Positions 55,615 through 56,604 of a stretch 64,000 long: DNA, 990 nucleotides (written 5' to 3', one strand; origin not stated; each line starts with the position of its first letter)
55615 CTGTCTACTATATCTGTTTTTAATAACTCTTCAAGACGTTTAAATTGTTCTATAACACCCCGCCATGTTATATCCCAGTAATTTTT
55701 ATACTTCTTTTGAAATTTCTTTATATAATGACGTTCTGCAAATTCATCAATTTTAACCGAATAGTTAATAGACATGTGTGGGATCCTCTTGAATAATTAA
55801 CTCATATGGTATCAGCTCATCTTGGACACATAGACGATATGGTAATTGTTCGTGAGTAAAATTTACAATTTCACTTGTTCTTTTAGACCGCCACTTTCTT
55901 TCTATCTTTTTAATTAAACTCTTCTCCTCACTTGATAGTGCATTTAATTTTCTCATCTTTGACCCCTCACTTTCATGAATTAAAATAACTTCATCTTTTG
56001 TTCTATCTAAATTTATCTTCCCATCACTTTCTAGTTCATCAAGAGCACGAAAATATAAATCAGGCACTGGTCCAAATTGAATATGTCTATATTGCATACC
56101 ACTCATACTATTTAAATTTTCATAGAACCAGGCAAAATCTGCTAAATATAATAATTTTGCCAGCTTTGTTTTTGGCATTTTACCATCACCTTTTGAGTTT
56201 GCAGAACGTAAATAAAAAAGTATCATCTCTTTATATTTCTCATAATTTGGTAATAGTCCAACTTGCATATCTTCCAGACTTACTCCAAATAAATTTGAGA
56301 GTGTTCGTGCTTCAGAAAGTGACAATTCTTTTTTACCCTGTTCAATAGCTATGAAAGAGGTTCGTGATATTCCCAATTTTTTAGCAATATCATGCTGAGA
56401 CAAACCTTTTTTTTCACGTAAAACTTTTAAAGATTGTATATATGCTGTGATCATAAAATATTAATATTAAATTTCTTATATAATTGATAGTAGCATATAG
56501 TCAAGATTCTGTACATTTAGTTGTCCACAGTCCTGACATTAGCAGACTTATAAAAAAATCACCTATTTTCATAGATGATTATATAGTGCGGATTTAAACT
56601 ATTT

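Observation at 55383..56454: Candidate novel toxin-antitoxin pair: HTH_XRE-Panacea (DUF4065) fusion overlapping a RelE/ParE-fold-like small protein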

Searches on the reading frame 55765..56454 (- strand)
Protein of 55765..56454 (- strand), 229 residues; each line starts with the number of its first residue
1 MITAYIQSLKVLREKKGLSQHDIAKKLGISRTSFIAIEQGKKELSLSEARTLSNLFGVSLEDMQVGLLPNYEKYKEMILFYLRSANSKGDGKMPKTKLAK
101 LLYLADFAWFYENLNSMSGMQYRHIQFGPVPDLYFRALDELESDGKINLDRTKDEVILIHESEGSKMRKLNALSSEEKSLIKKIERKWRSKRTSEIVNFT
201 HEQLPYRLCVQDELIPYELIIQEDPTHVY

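Call 3: search_protein_families(library=pfam, proteins=[window:55765-56454:-], max_evalue=1)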
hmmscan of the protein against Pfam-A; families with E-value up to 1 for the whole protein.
window:55765-56454:- (229 aa): 21 families
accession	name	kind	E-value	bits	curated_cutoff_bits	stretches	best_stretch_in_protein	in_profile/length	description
PF13274.11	SocA_Panacea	-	3e-13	51.1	25.7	1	98-205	1-111/113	Antitoxin SocA-like, Panacea domain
PF01381.28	HTH_3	-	3e-12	46.8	23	1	9-62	1-54/55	Helix-turn-helix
PF12844.13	HTH_19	-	1.1e-11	44.9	30.2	1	8-61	3-56/64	Helix-turn-helix domain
PF13560.12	HTH_31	-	3.1e-09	37.5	27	1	9-62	6-60/64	Helix-turn-helix domain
PF13443.12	HTH_26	-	4.1e-05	24.2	22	1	9-62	2-56/63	Cro/C1-type HTH DNA-binding domain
PF13412.12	HTH_24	-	6.9e-05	22.8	21.9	1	9-32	9-32/48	Winged helix-turn-helix DNA-binding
PF22560.2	GMT-wHTH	-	0.00036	21.3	27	1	124-153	51-81/82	GMT-like wHTH domain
PF13413.12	HTH_25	-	0.00072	19.8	24.6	1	9-41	2-34/62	Helix-turn-helix domain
PF08279.18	HTH_11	-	0.0057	16.9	25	1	9-32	6-30/55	HTH domain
PF13384.12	HTH_23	-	0.014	15.6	24.6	1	12-33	12-33/50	Homeodomain-like domain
PF15978.11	TnsD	-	0.014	14.9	32.4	1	7-116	189-286/355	Tn7-like transposition protein D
PF01047.28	MarR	-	0.024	14.9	24.6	1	9-32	9-32/59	MarR family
PF13744.12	HTH_37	-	0.03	14.6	27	1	4-41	18-55/80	Helix-turn-helix domain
PF04545.22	Sigma70_r4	-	0.058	13.4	24.1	1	12-31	15-34/50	Sigma-70, region 4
PF17675.6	APG6_N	-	0.06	14.2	45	1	132-191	26-90/132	Apg6 coiled-coil region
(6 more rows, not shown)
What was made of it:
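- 55765..56454 (-): panA: 229-aa antitoxin/regulator with an N-terminal XRE-type HTH and a Panacea (DUF4065/SocA) domain. Pfam HTH_3 E=3e-12 and PF13274 E=3e-13 (call 3).
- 56269..56430 (-): HTH_3 domain (residues 9-62). Call 3.
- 55840..56163 (-): Panacea domain (residues 98-205), presumed toxin-binding and neutralising part. Pfam PF13274 covers profile positions 1-111 of 113 (call 3).
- On PanAT (Panacea antitoxin TA systems): E=3e-13, 51.1 bits against a cut-off of 25.7, covering profile positions 1-111 of 113 (call 3)
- On XRE-family autorepressors: HTH_3 E=3e-12 (call 3).
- Checked: The 229-aa protein hits Pfam HTH_3 (residues 9-62, E=3e-12) and SocA_Panacea PF13274 (residues 98-205, E=3e-13, 51 bits against a cut-off of 25.7) (call 3).
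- Domains: HTH_3 and SocA_Panacea, both above the Pfam cut-offs (call 3).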

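Call 4: search_protein_families(library=ncbifam, proteins=[window:55765-56454:-], max_evalue=1)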
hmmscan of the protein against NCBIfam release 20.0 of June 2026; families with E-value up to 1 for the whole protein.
window:55765-56454:- (229 aa): 27 families (the best 25 are shown)
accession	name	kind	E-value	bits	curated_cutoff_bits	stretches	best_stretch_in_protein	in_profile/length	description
TIGR03070.1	couple_hipB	subfamily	1.9e-08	34.2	71.65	1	9-59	7-57/58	type II toxin-antitoxin system Y4mF family antitoxin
NF041951.1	phage_RstR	subfamily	7.2e-08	32.7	80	1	7-61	5-59/108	RstR family transcriptional repressor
NF003162.0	PRK04140.1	equivalog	4.5e-05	22.6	263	1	8-61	130-183/317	transcriptional regulator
NF007408.0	PRK09943.1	equivalog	5.6e-05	22.8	211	1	7-62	10-65/185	HTH-type transcriptional regulator PuuR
TIGR00270.2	TIGR00270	equivalog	0.00026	20.9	110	1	4-62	75-133/159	multiprotein bridging factor aMBF1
NF006015.0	PRK08154.1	subfamily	0.00089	18.5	204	1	7-63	33-89/314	anaerobic benzoate catabolism transcriptional regulator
NF047948.1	male_kill_WMK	equivalog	0.0012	18.4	300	1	7-65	8-66/300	WO male-killing family protein Wmk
NF041575.1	antitoxPezA_Strep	equivalog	0.0014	18.6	290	1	8-63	5-60/158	type II toxin-antitoxin system antitoxin PezA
NF003055.0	PRK03975.1-2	equivalog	0.0021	17.9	122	1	10-43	16-50/140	putative transcriptional regulator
TIGR00721.1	tfx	subfamily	0.0027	17.6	60.25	1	10-43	13-47/137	Tfx family DNA-binding protein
NF007271.0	PRK09726.1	equivalog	0.0044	17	79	1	7-40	15-48/88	type II toxin-antitoxin system antitoxin HipB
TIGR03830.1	CxxCG_CxxCG_HTH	subfamily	0.0048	16.7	61.8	1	8-46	69-107/127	type II TA system antitoxin MqsA family protein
TIGR02607.1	antidote_HigA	equivalog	0.006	16.4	47.7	1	17-60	20-63/81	HigA family addiction module antitoxin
NF038139.1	Reg_Aceta_RamB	equivalog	0.0063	15.2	700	1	9-59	7-57/465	acetate metabolism transcriptional regulator RamB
NF002773.0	PRK02866.1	subfamily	0.012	15.6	150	1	11-63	12-64/147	cyanase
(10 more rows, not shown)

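Call 5: search_protein_families(library=padloc, proteins=[window:55765-56454:-], max_evalue=1)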
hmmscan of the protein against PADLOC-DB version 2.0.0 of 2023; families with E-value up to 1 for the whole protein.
window:55765-56454:- (229 aa): 14 families
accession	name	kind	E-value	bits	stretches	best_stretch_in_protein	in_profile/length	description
PDLC02926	HTH_VI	-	1.8e-10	39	1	7-61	4-58/92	-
PDLC03665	Control_protein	-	3.5e-09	34.8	1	7-63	11-68/77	control protein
PDLC04142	capH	-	7.9e-07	28.1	1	8-63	10-65/103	capH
PDLC04775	PDC-M69A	-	9.3e-07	27.4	1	14-86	17-86/113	-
PDLC03954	RmrA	-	1e-05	22.7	1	7-93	13-97/380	-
PDLC03664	Control_protein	-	0.00017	20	1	5-49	14-58/74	control protein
PDLC03666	Control_protein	-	0.00093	17.6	1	10-57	12-59/77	control protein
PDLC03952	RmrA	-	0.0022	14.9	1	9-48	27-66/395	-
PDLC03951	RmrA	-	0.0034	14.4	1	7-89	11-90/400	-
PDLC03949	RmrA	-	0.0051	13.7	1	8-59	6-57/363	-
PDLC03945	RmrA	-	0.008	13.4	1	7-67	5-65/394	-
PDLC03668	Control_protein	-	0.0085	14.6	1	9-46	13-50/79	control protein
PDLC03536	REase_II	-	0.0092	13.6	1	8-63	14-69/237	Type II restriction enzyme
PDLC03953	RmrA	-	0.05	10.8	1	8-57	9-58/373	-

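Call 6: search_protein_families(library=phrogs, proteins=[window:55765-56454:-], max_evalue=1)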
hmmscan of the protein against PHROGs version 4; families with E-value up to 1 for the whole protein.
window:55765-56454:- (229 aa): 51 families (the best 25 are shown)
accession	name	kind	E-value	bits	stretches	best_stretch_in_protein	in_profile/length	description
phrog_8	-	transcription regulation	4.7e-11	43.7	1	9-126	81-235/346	transcriptional regulator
phrog_1281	-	unknown function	6e-10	40.1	1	82-207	18-127/195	-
phrog_3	-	transcription regulation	6.7e-10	40.3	1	7-77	91-159/430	transcriptional repressor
phrog_2967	-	transcription regulation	7.5e-09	36.4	1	7-71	13-77/225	transcriptional regulator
phrog_1373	-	transcription regulation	4.3e-08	34.3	1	7-61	66-120/166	transcriptional regulator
phrog_2328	-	transcription regulation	5.3e-07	30.5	1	9-64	20-75/128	transcriptional repressor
phrog_14939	-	unknown function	2.2e-06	28.1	1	86-215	15-143/313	-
phrog_4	-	transcription regulation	3.8e-06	27.1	1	9-72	141-200/400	transcriptional repressor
phrog_7241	-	transcription regulation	4.4e-06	27.8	1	7-63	64-120/122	transcriptional regulator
phrog_5823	-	transcription regulation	5.8e-06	26.7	1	8-64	10-67/404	transcriptional regulator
phrog_2439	-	transcription regulation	1.3e-05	25.2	1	8-61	11-64/367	transcriptional regulator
phrog_1994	-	DNA, RNA and nucleotide metabolism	1.7e-05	25.8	1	8-63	3-58/170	DNA binding protein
phrog_10390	-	unknown function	3.5e-05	24.5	1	90-220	162-287/299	-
phrog_2104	-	unknown function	6.7e-05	24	1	6-43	41-78/103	-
phrog_6831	-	transcription regulation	7.8e-05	23.6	1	15-56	16-58/68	transcriptional regulator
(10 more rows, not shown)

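Call 35: find_homologous_proteins(query=window:55765-56454:-, max_evalue=0.001)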
Query window:55765-56454:- (229 aa): 3018 proteins with E <= 0.001 among 3308 candidates; the best 120 are listed.
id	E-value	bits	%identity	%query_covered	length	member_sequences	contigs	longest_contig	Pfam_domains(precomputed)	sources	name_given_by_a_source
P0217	4.1e-145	499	100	100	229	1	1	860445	PF12844.14,PF13274.12,PF01381.29,PF13560.13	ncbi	ncbi:MAG: type II toxin-antitoxin system antitoxin SocA domain-containing protein [Candidatus Komeil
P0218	8.2e-105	367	72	100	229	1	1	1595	PF12844.14,PF13274.12,PF01381.29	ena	-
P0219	4.6e-102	358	70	100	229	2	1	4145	PF12844.14,PF13274.12,PF01381.29,PF13560.13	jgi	-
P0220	4.8e-102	358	70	100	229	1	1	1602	PF12844.14,PF13274.12,PF01381.29,PF13560.13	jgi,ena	-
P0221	5.6e-102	358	70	100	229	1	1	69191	PF12844.14,PF13274.12,PF01381.29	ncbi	ncbi:MAG: type II toxin-antitoxin system antitoxin SocA domain-containing protein [bacterium]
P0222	5.4e-101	355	71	100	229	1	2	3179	PF12844.14,PF13274.12,PF01381.29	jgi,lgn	-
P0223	2.9e-100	352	68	100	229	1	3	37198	PF12844.14,PF13274.12,PF01381.29,PF13560.13,PF13443.13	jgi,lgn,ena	jgi:transcriptional regulator with XRE-family HTH domain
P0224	1.2e-99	350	69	100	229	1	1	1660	PF12844.14,PF13274.12,PF01381.29,PF13560.13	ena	-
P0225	1.3e-98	347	69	100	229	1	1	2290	PF12844.14,PF13274.12,PF01381.29,PF13560.13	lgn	-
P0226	5.6e-97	341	67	100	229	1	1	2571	PF12844.14,PF13274.12,PF01381.29,PF13560.13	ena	-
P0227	1.2e-96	340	66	100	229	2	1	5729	PF12844.14,PF13274.12,PF01381.29,PF13560.13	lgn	-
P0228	1.4e-96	340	66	100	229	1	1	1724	PF12844.14,PF13274.12,PF01381.29,PF13560.13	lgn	-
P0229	2.6e-96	339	67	97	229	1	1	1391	PF13412.13,PF12844.14,PF13274.12,PF01381.29,PF13560.13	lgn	-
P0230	2.9e-96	339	68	97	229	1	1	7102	PF13412.13,PF12844.14,PF13274.12,PF01381.29,PF13560.13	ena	-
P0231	3.1e-96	339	67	97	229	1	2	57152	PF13412.13,PF12844.14,PF13274.12,PF01381.29,PF13560.13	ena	-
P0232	4.4e-96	338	66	97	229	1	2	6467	PF13412.13,PF12844.14,PF13274.12,PF01381.29,PF13560.13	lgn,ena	-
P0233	1.0e-95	337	66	100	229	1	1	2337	PF12844.14,PF13274.12,PF01381.29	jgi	jgi:transcriptional regulator with XRE-family HTH domain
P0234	1.1e-95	337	65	100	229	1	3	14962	PF12844.14,PF13274.12,PF01381.29,PF13560.13,PF13443.13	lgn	-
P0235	1.1e-95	337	67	97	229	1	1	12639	PF13412.13,PF12844.14,PF13274.12,PF01381.29,PF13560.13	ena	-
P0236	1.4e-95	337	66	97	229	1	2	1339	PF13412.13,PF12844.14,PF13274.12,PF01381.29,PF13560.13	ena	-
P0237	1.4e-95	337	67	100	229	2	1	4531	PF12844.14,PF13274.12,PF01381.29,PF13560.13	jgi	jgi:transcriptional regulator with XRE-family HTH domain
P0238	1.6e-95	337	66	97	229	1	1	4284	PF13412.13,PF12844.14,PF13274.12,PF01381.29,PF13560.13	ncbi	-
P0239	1.7e-95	337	67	97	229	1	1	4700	PF13412.13,PF12844.14,PF13274.12,PF01381.29,PF13560.13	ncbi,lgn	-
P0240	1.9e-95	336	66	100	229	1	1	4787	PF12844.14,PF13274.12,PF01381.29,PF13560.13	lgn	-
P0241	2.2e-95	336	66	97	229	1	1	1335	PF13412.13,PF12844.14,PF13274.12,PF01381.29,PF13560.13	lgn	-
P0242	2.3e-95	336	66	100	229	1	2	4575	PF12844.14,PF13274.12,PF01381.29,PF13560.13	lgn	-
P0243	2.5e-95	336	68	97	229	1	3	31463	PF12844.14,PF13274.12,PF01381.29,PF13560.13,PF13443.13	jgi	jgi:DNA-binding XRE family transcriptional regulator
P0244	2.6e-95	336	66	97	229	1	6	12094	PF13412.13,PF12844.14,PF13274.12,PF01381.29,PF13560.13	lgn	-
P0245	2.9e-95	336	66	97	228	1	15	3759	PF13412.13,PF12844.14,PF13274.12,PF01381.29,PF13560.13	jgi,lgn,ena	jgi:transcriptional regulator with XRE-family HTH domain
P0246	3.0e-95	336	65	100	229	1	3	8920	PF12844.14,PF13274.12,PF01381.29,PF13560.13,PF13443.13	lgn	-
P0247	4.6e-95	335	67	97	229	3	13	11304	PF12844.14,PF13274.12,PF01381.29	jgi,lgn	jgi:putative transcriptional regulator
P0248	4.8e-95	335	65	100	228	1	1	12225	PF13412.13,PF12844.14,PF13274.12,PF01381.29,PF13560.13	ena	-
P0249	4.8e-95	335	66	100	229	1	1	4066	PF12844.14,PF13274.12,PF01381.29,PF13560.13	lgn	-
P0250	5.7e-95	335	67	97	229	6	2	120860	PF12844.14,PF13274.12,PF01381.29,PF13560.13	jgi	jgi:transcriptional regulator with XRE-family HTH domain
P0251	7.1e-95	335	66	100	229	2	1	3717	PF13412.13,PF12844.14,PF13274.12,PF01381.29,PF13560.13,PF13443.13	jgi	jgi:transcriptional regulator with XRE-family HTH domain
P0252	1.2e-94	334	65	100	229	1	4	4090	PF12844.14,PF13274.12,PF01381.29,PF13560.13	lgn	-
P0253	1.2e-94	334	66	97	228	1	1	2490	PF13412.13,PF12844.14,PF13274.12,PF01381.29,PF13560.13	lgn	-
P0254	1.4e-94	334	66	97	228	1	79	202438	PF13412.13,PF12844.14,PF13274.12,PF01381.29,PF13560.13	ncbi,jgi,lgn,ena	ncbi:MAG: type II toxin-antitoxin system antitoxin SocA domain-containing protein [Minisyncoccales b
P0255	1.6e-94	333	65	100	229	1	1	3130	PF13412.13,PF12844.14,PF13274.12,PF01381.29,PF13560.13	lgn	-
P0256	1.7e-94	333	67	97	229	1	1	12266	PF12844.14,PF13274.12,PF01381.29,PF13560.13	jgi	jgi:transcriptional regulator with XRE-family HTH domain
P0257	2.4e-94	333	65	100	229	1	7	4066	PF12844.14,PF13274.12,PF01381.29,PF13560.13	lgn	-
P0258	3.0e-94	333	66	97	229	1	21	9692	PF12844.14,PF13274.12,PF01381.29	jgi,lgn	jgi:putative transcriptional regulator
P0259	3.5e-94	332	67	97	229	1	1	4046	PF12844.14,PF13274.12,PF01381.29,PF13560.13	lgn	-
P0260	4.1e-94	332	66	97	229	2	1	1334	PF13412.13,PF12844.14,PF13274.12,PF01381.29,PF13560.13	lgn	-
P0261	4.1e-94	332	66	97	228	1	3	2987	PF13412.13,PF12844.14,PF13274.12,PF01381.29,PF13560.13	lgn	-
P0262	4.8e-94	332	64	100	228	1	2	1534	PF12844.14,PF13274.12,PF01381.29,PF13560.13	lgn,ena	-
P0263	4.8e-94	332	64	100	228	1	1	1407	PF12844.14,PF13274.12,PF01381.29,PF13560.13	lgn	-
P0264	8.5e-94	331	66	97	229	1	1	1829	PF13412.13,PF12844.14,PF13274.12,PF01381.29,PF13560.13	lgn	-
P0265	1.2e-93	331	67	97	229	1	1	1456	PF12844.14,PF13274.12,PF01381.29,PF13560.13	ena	-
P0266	1.2e-93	331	66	97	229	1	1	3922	PF12844.14,PF13274.12,PF01381.29,PF13560.13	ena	-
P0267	1.2e-93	330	67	97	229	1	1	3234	PF12844.14,PF13274.12,PF01381.29,PF13560.13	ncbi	-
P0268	1.2e-93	330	64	100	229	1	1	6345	PF13412.13,PF12844.14,PF13274.12,PF01381.29,PF13560.13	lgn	-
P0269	1.3e-93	330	64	100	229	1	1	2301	PF12844.14,PF13274.12,PF01381.29,PF13560.13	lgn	-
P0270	1.9e-93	330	65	97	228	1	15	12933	PF13412.13,PF12844.14,PF13274.12,PF01381.29,PF13560.13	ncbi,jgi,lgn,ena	ncbi:MAG: type II toxin-antitoxin system antitoxin SocA domain-containing protein [Bacteroidales bac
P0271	2.3e-93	330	66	100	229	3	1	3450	PF12844.14,PF13274.12,PF01381.29,PF13560.13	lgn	-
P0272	2.3e-93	330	65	97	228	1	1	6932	PF13412.13,PF12844.14,PF13274.12,PF01381.29,PF13560.13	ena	-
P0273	2.5e-93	329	67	97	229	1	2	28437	PF12844.14,PF13274.12,PF01381.29,PF13560.13,PF13443.13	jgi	jgi:DNA-binding XRE family transcriptional regulator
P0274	4.6e-93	329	64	100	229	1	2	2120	PF13412.13,PF12844.14,PF13274.12,PF01381.29,PF13560.13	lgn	-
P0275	5.8e-93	328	66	97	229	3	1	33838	PF12844.14,PF13274.12,PF01381.29,PF13560.13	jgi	jgi:transcriptional regulator with XRE-family HTH domain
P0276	7.2e-93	328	65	100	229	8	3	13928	PF12844.14,PF13274.12,PF01381.29,PF13560.13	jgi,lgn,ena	-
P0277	1.1e-92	327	67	97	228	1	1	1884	PF12844.14,PF13274.12,PF01381.29,PF13560.13,PF13443.13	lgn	-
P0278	1.3e-92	327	64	100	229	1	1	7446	PF12844.14,PF13274.12,PF01381.29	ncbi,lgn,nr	ncbi:DUF4065 domain-containing protein [Patescibacteria group bacterium]|nr:DUF4065 domain-containin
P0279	1.3e-92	327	65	97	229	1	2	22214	PF12844.14,PF13274.12,PF01381.29,PF13560.13,PF13443.13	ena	-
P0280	2.1e-92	326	67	97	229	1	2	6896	PF12844.14,PF13274.12,PF01381.29,PF13560.13,PF13443.13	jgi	jgi:transcriptional regulator with XRE-family HTH domain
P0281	2.1e-92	326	63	100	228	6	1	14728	PF12844.14,PF13274.12,PF01381.29,PF13560.13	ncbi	-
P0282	2.3e-92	326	65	100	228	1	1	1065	PF12844.14,PF13274.12,PF01381.29,PF13560.13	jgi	jgi:transcriptional regulator with XRE-family HTH domain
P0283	3.5e-92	326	63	100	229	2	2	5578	PF12844.14,PF13274.12,PF01381.29,PF13560.13,PF13443.13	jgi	jgi:DNA-binding XRE family transcriptional regulator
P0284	4.4e-92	325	65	97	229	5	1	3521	PF12844.14,PF13274.12,PF01381.29,PF13560.13,PF13443.13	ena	-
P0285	6.2e-92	325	67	97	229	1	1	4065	PF12844.14,PF13274.12,PF01381.29,PF13560.13,PF13443.13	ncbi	-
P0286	8.8e-92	324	64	100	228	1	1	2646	PF12844.14,PF13274.12,PF01381.29,PF13560.13,PF13443.13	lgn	-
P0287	9.6e-92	324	67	93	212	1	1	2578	PF13274.12,PF01381.29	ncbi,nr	ncbi:MAG: DUF4065 domain-containing protein [Mollicutes bacterium]|nr:DUF4065 domain-containing prot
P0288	1.1e-91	324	66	97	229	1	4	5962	PF13412.13,PF12844.14,PF13274.12,PF01381.29,PF13560.13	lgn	-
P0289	1.2e-91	324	66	97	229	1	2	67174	PF12844.14,PF13274.12,PF01381.29,PF13560.13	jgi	jgi:transcriptional regulator with XRE-family HTH domain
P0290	1.6e-91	324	64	100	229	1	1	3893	PF12844.14,PF13274.12,PF01381.29,PF13560.13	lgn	-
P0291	3.2e-91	323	66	97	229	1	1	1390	PF12844.14,PF13274.12,PF01381.29,PF13560.13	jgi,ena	-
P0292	4.0e-91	322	65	97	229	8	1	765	PF13412.13,PF12844.14,PF13274.12,PF01381.29,PF13560.13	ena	-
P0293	5.4e-91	322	63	100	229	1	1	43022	PF12844.14,PF13274.12,PF01381.29,PF13560.13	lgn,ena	-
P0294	7.1e-91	321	65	97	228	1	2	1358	PF12844.14,PF13274.12,PF01381.29,PF13560.13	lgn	-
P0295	1.0e-90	321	66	97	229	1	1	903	PF13412.13,PF12844.14,PF13274.12,PF01381.29,PF13560.13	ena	-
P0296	2.0e-90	320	64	100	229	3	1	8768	PF12844.14,PF13274.12,PF01381.29,PF13560.13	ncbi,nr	ncbi:MAG: DUF4065 domain-containing protein [Candidatus Magasanikbacteria bacterium]|nr:DUF4065 doma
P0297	2.1e-90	320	66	93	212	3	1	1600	PF13274.12,PF01381.29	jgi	jgi:transcriptional regulator with XRE-family HTH domain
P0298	2.2e-90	320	63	100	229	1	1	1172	PF12844.14,PF13274.12,PF01381.29,PF13560.13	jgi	-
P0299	2.3e-90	320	64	100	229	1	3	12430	PF12844.14,PF13274.12,PF01381.29,PF13560.13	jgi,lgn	jgi:transcriptional regulator with XRE-family HTH domain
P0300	2.9e-90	319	64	97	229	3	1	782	PF12844.14,PF13274.12,PF01381.29,PF13560.13,PF13443.13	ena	-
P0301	3.1e-90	319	63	97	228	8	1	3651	PF13412.13,PF12844.14,PF13274.12,PF01381.29,PF13560.13,PF13443.13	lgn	-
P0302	3.2e-90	319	64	100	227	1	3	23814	PF12844.14,PF13274.12,PF01381.29,PF13560.13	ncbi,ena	-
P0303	4.8e-90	319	65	97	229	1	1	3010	PF12844.14,PF13274.12,PF01381.29,PF13560.13,PF13443.13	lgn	-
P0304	7.9e-90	318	62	100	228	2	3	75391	PF12844.14,PF13274.12,PF01381.29,PF24250.2,PF13560.13,PF13443.13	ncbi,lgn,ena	-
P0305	9.2e-90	318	65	97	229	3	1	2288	PF12844.14,PF13274.12,PF01381.29,PF13560.13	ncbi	-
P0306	9.5e-90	318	65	100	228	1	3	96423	PF12844.14,PF13274.12,PF01381.29,PF13560.13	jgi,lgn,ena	-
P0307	1.6e-89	317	65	97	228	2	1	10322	PF12844.14,PF13274.12,PF01381.29,PF13560.13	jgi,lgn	jgi:DNA-binding XRE family transcriptional regulator/uncharacterized phage-associated protein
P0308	2.3e-89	317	65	97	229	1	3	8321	PF13412.13,PF12844.14,PF13274.12,PF01381.29,PF13560.13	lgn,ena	-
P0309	2.5e-89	316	64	97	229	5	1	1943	PF12844.14,PF13274.12,PF01381.29,PF13560.13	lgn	-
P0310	3.2e-89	316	64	100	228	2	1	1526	PF12844.14,PF13274.12,PF01381.29,PF13560.13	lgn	-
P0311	3.8e-89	316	62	97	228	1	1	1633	PF12844.14,PF13274.12,PF01381.29,PF13560.13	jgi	jgi:transcriptional regulator with XRE-family HTH domain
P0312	4.4e-89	316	60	100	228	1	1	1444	PF12844.14,PF13274.12,PF01381.29,PF13560.13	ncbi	-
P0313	4.4e-89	316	63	97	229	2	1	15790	PF13412.13,PF12844.14,PF13274.12,PF01381.29,PF13560.13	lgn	-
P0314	7.8e-89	315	63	98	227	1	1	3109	PF12844.14,PF13274.12,PF01381.29,PF13560.13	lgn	-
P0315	8.2e-89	315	64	97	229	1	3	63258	PF13412.13,PF12844.14,PF13274.12,PF01381.29,PF13560.13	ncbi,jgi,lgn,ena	jgi:transcriptional regulator with XRE-family HTH domain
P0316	1.0e-88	314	64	100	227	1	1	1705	PF12844.14,PF13274.12,PF01381.29,PF13560.13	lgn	-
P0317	1.1e-88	314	64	100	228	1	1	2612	PF12844.14,PF13274.12,PF01381.29,PF13560.13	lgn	-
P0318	1.1e-88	314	64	100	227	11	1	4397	PF12844.14,PF13274.12,PF01381.29,PF13560.13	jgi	-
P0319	1.5e-88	314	62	98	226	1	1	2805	PF12844.14,PF13274.12,PF01381.29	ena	-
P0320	1.5e-88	314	62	100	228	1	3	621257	PF12844.14,PF13274.12,PF01381.29,PF13560.13,PF13443.13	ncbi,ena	-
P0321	2.4e-88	313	63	97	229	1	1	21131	PF13412.13,PF12844.14,PF13274.12,PF01381.29,PF13560.13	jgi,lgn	-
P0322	2.5e-88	313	63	100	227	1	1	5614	PF12844.14,PF13274.12,PF01381.29,PF13560.13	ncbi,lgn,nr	ncbi:MAG: DUF4065 domain-containing protein [Candidatus Staskawiczbacteria bacterium]|nr:DUF4065 dom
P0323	2.7e-88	313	61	100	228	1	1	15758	PF12844.14,PF13274.12,PF01381.29,PF13560.13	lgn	-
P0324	3.8e-88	313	64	97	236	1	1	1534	PF13412.13,PF12844.14,PF13274.12,PF01381.29,PF13560.13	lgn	-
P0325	4.2e-88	312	62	100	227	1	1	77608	PF12844.14,PF13274.12,PF01381.29,PF13560.13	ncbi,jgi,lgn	ncbi:MAG: type II toxin-antitoxin system antitoxin SocA domain-containing protein [Patescibacteria g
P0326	4.3e-88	312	61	100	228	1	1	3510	PF12844.14,PF13274.12,PF01381.29,PF13560.13,PF13443.13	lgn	-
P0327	5.5e-88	312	63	97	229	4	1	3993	PF12844.14,PF13274.12,PF01381.29,PF13560.13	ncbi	-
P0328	6.2e-88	312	62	100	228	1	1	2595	PF12844.14,PF13274.12,PF01381.29,PF13560.13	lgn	-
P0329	8.6e-88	311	64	100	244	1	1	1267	PF12844.14,PF13274.12,PF01381.29,PF13560.13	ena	-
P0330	9.5e-88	311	64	100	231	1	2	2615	PF13412.13,PF12844.14,PF13274.12,PF01381.29,PF13560.13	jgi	jgi:transcriptional regulator with XRE-family HTH domain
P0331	1.4e-87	311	63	100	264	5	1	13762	PF12844.14,PF13274.12,PF01381.29,PF13560.13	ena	-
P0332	1.6e-87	311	64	100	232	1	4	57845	PF12844.14,PF13274.12,PF01381.29,PF13560.13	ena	-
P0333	1.6e-87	311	64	100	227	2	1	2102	PF12844.14,PF13274.12,PF01381.29,PF13560.13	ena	-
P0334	1.7e-87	310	63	100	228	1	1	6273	PF12844.14,PF13274.12,PF01381.29,PF13560.13,PF13443.13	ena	-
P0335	2.1e-87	310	63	100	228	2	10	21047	PF12844.14,PF13274.12,PF01381.29,PF13560.13,PF13443.13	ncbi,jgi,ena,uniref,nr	ncbi:MAG: hypothetical protein UT42_C0021G0013 [Candidatus Falkowbacteria bacterium GW2011_GWA2_39_2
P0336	2.6e-87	310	60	98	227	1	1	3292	PF12844.14,PF13274.12,PF01381.29,PF13560.13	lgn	-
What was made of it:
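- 55765..56454 (-): A 100% identical NCBI protein is named SocA-domain antitoxin (call 35).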
